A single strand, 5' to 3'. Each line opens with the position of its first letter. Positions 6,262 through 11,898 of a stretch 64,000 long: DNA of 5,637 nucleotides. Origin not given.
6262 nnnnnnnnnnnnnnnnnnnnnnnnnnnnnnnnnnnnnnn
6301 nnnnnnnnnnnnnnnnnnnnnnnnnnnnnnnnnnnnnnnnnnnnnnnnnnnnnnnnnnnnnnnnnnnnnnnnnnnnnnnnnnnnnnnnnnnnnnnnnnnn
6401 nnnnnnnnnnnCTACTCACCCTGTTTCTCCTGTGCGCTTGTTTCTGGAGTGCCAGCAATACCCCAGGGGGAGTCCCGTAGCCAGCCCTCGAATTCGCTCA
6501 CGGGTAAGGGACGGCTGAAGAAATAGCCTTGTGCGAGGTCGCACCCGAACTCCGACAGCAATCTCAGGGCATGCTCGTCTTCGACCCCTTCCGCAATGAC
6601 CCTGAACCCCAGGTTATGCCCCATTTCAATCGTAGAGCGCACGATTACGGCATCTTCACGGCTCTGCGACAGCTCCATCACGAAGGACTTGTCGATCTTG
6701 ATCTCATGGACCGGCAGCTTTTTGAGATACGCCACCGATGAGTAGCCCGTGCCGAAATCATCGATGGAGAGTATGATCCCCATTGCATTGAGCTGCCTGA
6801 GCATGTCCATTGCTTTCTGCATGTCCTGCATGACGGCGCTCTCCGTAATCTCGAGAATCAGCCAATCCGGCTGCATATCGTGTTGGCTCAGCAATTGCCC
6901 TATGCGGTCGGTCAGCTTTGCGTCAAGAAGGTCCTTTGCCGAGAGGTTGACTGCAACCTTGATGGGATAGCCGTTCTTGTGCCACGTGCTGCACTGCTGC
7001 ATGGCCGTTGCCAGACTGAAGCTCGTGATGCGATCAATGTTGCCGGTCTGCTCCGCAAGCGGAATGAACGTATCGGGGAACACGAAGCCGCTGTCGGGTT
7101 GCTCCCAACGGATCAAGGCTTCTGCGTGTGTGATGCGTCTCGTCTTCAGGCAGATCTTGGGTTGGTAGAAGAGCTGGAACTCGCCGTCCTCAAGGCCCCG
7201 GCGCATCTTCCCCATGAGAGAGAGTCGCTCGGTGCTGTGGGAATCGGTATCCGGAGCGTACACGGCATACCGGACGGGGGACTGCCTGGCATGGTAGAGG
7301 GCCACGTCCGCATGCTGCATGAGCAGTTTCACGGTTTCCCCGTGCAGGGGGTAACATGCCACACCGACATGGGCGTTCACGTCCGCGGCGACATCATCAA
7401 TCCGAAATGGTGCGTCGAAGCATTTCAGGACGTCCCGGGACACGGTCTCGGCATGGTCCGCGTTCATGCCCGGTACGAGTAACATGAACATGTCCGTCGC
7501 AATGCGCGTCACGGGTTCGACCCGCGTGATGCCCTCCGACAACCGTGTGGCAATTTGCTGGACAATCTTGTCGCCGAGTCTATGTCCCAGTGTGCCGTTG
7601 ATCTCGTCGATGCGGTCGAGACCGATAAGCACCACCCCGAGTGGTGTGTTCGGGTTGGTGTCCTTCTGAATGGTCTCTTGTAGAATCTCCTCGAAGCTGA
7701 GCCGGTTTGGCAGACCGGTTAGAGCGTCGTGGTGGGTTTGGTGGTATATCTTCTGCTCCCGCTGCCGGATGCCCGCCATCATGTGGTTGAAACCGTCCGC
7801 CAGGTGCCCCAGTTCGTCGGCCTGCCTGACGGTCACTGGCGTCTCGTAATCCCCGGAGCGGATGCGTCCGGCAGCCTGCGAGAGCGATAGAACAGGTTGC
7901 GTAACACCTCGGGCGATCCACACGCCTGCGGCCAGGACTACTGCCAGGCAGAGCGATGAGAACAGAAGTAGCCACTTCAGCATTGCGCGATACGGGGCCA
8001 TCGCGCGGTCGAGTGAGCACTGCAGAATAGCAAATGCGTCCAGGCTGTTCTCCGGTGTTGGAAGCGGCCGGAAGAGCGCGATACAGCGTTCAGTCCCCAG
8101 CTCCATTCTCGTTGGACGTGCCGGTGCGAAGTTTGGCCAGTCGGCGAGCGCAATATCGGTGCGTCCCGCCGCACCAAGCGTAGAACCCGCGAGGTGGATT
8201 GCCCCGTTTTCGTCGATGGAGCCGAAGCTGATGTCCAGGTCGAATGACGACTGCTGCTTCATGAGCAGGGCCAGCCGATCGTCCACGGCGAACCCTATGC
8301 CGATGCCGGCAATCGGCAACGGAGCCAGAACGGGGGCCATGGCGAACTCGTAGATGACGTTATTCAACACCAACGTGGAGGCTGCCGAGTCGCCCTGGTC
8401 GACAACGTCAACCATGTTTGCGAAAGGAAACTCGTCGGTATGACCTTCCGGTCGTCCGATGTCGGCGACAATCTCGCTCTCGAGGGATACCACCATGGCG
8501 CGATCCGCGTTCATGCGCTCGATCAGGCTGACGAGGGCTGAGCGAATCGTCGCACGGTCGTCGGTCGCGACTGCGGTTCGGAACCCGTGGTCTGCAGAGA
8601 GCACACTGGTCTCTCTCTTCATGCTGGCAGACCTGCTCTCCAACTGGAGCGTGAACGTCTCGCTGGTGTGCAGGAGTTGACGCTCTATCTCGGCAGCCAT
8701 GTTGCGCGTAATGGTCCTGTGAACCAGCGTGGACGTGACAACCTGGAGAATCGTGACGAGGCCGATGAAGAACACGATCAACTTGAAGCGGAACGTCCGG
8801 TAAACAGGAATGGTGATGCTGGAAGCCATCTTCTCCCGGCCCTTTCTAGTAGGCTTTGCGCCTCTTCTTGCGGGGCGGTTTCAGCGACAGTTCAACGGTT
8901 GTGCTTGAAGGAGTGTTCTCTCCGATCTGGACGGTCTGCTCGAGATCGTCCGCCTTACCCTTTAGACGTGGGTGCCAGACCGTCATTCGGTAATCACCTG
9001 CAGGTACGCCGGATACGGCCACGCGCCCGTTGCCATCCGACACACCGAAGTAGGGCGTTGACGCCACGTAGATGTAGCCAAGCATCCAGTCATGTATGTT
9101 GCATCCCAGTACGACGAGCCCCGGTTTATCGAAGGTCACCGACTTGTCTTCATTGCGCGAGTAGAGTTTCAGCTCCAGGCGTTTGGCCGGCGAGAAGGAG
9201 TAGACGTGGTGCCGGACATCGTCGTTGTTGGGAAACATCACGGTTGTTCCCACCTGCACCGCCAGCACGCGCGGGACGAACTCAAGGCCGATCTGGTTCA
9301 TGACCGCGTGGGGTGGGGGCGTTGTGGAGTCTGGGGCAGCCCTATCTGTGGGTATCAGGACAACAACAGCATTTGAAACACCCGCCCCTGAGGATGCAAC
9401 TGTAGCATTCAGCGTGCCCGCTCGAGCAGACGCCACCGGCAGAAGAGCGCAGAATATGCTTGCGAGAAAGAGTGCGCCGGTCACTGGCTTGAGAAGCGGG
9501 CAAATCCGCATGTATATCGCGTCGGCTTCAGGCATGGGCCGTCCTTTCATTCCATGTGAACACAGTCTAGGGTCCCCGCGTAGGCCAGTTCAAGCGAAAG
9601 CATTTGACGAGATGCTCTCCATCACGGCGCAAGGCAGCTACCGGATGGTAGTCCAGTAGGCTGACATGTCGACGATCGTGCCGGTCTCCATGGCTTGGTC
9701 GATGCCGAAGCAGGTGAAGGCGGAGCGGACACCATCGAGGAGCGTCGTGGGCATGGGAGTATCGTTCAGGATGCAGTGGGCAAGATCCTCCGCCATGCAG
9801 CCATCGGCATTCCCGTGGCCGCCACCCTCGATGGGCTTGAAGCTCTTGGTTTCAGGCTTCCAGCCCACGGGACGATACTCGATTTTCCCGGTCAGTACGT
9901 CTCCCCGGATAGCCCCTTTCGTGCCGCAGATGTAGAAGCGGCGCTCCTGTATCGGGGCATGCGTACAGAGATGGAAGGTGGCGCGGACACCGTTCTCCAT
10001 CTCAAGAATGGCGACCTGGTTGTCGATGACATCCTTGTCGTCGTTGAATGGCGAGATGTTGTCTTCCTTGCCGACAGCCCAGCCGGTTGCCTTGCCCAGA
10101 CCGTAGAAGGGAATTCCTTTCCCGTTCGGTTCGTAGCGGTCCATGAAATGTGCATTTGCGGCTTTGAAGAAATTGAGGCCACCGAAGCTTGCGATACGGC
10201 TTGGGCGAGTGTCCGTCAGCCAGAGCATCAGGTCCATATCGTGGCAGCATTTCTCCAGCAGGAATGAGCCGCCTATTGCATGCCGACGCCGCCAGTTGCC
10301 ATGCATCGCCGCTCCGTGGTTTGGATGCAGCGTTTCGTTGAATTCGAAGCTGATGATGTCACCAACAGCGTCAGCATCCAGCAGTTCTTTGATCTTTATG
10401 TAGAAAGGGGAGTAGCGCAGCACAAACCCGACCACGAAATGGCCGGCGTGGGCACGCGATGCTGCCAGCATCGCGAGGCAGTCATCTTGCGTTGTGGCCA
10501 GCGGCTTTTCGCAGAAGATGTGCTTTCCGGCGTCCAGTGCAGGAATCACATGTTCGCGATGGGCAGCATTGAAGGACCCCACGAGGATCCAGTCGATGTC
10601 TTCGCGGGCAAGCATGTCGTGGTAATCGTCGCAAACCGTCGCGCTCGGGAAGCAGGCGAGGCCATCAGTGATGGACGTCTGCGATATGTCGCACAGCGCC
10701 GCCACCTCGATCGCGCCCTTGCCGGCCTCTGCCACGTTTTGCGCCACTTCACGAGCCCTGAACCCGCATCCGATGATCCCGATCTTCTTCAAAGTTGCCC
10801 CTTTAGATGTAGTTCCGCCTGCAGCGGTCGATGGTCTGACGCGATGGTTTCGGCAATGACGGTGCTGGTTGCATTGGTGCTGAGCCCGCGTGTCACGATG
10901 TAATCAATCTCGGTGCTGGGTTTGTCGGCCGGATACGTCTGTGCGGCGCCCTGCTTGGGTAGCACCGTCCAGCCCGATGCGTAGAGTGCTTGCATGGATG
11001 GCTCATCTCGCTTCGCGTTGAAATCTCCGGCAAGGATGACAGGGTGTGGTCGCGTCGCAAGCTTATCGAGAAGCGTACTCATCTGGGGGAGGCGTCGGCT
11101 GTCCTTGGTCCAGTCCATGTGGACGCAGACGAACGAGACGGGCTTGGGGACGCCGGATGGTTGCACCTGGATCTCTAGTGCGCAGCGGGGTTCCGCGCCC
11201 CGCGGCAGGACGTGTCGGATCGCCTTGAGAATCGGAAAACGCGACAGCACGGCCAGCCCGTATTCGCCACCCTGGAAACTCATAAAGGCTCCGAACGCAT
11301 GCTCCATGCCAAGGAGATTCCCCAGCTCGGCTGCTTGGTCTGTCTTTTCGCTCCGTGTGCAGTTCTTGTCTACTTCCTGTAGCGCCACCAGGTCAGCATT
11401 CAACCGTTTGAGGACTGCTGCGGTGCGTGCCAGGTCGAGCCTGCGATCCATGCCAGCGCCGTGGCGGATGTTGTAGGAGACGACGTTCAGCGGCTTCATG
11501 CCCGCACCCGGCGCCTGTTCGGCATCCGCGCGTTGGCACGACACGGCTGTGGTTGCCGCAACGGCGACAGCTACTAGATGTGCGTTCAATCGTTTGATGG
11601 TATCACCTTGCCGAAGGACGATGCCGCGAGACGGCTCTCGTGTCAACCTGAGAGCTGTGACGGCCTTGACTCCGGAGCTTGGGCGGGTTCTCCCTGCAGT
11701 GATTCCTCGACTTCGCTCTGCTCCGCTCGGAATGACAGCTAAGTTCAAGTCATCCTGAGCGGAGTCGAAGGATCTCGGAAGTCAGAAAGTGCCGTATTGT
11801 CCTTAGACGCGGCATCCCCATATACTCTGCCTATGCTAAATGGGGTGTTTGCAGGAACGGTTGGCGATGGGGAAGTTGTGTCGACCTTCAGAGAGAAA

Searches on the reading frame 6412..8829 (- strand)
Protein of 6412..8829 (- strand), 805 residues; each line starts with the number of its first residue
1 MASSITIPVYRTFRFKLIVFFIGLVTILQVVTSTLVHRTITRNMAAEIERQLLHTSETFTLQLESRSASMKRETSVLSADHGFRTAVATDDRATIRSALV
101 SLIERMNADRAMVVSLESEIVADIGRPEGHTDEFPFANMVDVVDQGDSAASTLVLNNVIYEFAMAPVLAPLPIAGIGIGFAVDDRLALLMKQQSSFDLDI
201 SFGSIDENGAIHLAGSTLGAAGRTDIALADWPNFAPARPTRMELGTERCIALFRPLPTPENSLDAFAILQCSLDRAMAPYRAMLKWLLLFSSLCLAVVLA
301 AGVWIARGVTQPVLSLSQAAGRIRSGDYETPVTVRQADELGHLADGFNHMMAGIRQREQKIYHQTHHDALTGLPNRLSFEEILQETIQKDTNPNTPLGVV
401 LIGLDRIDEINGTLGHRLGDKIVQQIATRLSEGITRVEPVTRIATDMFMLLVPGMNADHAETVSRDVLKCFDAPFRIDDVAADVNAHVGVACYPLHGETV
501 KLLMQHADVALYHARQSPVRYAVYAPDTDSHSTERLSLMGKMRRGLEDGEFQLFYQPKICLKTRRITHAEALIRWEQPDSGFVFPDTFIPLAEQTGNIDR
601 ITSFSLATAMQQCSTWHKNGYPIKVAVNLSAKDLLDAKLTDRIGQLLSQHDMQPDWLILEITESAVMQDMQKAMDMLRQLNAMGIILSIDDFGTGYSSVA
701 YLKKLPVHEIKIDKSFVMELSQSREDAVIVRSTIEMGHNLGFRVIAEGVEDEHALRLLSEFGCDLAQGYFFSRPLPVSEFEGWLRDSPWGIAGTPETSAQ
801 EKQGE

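Call 6: search_protein_families(library=pfam, proteins=[window:6412-8829:-], max_evalue=0.001)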
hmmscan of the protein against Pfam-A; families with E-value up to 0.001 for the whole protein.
window:6412-8829:- (805 aa): 4 families
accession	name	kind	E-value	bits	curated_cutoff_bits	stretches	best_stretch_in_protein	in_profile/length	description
PF00563.25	EAL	-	2.8e-73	246.6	31.3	1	542-774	4-236/236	EAL domain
PF00990.26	GGDEF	-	6.6e-33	114.2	23.8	1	366-517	2-157/161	Diguanylate cyclase, GGDEF domain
PF00672.30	HAMP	-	1.3e-13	51.4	25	1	304-356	1-53/53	HAMP domain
PF14827.12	dCache_3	-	8.8e-08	32.4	25.7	1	47-222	3-183/239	Double sensory domain of two-component sensor kinase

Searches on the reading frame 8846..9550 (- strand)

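Call 6: search_protein_families(library=pfam, proteins=[window:8846-9550:-], max_evalue=0.001)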
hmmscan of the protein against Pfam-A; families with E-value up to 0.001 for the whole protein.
window:8846-9550:- (234 aa): 2 families
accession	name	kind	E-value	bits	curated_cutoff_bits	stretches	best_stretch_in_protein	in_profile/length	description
PF14686.12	fn3_3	-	3.3e-05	24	24.4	1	170-211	30-69/75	Polysaccharide lyase family 4, domain II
PF13620.12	CarboxypepD_reg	-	0.0002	22.1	32.3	0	167-221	30-81/82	Carboxypeptidase regulatory-like domain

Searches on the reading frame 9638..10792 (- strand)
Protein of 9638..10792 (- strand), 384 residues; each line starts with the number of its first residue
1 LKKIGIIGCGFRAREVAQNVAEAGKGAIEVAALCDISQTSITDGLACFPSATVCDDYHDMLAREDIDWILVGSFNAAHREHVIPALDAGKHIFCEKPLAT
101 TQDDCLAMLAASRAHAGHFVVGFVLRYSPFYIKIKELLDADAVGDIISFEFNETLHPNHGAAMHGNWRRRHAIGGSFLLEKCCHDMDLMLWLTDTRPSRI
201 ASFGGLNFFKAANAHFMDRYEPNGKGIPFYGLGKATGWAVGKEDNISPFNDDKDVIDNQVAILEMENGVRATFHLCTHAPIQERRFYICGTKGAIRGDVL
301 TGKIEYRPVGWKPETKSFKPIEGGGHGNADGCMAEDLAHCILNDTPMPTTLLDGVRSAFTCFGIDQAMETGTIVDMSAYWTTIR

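Call 6: search_protein_families(library=pfam, proteins=[window:9638-10792:-], max_evalue=0.001)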
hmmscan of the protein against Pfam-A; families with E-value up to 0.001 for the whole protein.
window:9638-10792:- (384 aa): 4 families
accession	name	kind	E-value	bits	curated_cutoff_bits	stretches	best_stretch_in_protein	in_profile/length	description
PF01408.29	GFO_IDH_MocA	-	1.7e-21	77.6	24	1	3-122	2-119/120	Oxidoreductase family, NAD-binding Rossmann fold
PF22725.1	GFO_IDH_MocA_C3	-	2e-20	73.5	27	1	131-296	1-124/124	GFO/IDH/MocA C-terminal domain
PF02894.22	GFO_IDH_MocA_C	-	2.8e-16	60.4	22.9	1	135-374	1-216/218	Oxidoreductase family, C-terminal alpha/beta domain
PF03447.22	NAD_binding_3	-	8.2e-05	23.7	24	1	8-118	1-112/116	Homoserine dehydrogenase, NAD binding domain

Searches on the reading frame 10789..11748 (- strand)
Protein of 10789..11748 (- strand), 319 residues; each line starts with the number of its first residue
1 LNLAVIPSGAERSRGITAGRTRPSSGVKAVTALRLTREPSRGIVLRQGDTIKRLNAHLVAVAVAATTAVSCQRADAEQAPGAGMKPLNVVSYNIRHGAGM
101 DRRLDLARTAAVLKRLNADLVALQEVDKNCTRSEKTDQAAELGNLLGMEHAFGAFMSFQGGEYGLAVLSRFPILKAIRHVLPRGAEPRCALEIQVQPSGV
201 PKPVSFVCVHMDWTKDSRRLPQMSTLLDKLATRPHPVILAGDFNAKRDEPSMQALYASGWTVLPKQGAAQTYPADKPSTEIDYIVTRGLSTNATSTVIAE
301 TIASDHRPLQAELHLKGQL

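Call 6: search_protein_families(library=pfam, proteins=[window:10789-11748:-], max_evalue=0.001)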
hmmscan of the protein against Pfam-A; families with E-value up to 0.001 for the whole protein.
window:10789-11748:- (319 aa): 3 families
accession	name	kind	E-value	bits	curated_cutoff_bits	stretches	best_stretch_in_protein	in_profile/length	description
PF03372.29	Exo_endo_phos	-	2.8e-26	93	24.5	1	90-306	1-225/225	Endonuclease/Exonuclease/phosphatase family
PF23226.1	Exo_endo_phos_PGAP2IP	-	2.7e-11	43.6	27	1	92-253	9-168/239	PGAP2IP, C-terminal nuclease-like domain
PF14529.12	Exo_endo_phos_2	-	0.00028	21.2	27.4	0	219-249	13-45/117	Endonuclease-reverse transcriptase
